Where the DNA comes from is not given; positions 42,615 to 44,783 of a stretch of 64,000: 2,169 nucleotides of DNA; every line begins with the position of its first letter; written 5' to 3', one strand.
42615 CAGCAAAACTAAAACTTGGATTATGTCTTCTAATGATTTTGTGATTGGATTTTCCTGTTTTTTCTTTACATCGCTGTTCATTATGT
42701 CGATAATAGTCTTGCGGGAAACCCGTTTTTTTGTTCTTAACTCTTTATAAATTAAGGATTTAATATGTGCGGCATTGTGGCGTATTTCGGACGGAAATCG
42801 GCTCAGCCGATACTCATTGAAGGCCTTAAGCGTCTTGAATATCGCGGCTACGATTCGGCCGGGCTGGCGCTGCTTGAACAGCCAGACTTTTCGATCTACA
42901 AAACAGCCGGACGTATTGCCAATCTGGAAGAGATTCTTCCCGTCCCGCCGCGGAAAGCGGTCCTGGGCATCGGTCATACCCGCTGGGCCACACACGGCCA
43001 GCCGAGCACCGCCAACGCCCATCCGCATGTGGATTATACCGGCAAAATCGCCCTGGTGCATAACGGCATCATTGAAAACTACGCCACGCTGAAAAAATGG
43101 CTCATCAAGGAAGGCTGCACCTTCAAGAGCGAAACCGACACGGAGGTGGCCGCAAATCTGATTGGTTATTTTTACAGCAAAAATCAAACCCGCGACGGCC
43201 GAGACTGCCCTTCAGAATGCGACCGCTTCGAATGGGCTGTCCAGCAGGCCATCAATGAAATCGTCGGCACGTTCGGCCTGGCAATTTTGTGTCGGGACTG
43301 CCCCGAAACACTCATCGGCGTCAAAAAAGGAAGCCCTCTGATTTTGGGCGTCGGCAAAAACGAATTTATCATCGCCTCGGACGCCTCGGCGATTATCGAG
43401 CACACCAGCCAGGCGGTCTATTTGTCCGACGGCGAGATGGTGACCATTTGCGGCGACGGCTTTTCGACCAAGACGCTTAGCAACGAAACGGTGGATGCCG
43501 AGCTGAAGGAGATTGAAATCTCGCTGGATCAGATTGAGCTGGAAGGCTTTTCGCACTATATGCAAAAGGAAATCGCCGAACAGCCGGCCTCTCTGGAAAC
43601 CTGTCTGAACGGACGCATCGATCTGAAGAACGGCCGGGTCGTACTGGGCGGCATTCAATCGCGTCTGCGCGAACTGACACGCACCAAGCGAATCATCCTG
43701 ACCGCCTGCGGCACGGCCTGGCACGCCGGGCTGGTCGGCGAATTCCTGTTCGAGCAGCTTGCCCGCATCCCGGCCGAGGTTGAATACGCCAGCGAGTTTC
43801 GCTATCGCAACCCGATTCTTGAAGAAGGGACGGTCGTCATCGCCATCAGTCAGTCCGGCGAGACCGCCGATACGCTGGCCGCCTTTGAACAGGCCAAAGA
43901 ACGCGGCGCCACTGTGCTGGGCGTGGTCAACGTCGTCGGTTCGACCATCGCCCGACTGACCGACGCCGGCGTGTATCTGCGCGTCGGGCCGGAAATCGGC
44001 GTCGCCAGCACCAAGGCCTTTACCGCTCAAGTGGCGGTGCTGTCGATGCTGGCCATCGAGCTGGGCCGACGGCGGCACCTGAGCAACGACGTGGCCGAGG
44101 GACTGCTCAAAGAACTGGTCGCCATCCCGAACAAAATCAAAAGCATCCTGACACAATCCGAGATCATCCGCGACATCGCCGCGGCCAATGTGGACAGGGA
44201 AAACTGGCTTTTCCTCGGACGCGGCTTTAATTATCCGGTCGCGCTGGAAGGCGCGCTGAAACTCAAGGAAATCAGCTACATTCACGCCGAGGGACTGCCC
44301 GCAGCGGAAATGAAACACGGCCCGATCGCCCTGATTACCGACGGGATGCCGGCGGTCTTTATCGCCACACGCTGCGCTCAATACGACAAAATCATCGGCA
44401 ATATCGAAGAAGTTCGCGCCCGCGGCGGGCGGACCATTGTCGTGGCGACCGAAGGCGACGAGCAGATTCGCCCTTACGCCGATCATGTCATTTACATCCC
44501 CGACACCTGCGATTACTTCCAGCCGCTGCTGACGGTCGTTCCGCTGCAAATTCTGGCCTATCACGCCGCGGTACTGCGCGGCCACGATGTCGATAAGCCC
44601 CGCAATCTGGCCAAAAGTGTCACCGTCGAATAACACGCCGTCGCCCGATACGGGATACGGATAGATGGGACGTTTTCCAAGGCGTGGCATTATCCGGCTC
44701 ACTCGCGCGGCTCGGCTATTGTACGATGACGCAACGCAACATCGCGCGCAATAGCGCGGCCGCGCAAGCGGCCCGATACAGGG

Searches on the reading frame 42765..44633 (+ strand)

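Call 51: search_protein_families(library=pfam, proteins=[window:42765-44633:+], max_evalue=0.00001)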
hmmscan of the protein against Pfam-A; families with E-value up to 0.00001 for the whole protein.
window:42765-44633:+ (622 aa): 3 families
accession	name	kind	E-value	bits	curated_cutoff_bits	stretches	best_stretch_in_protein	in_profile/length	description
PF01380.27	SIS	-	5.9e-61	204.5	25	2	304-431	2-130/131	SIS domain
PF13522.11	GATase_6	-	2.9e-15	56.9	27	1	67-205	12-129/130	Glutamine amidotransferase domain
PF13537.11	GATase_7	-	1.6e-11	44.8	25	1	79-210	7-121/123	Glutamine amidotransferase domain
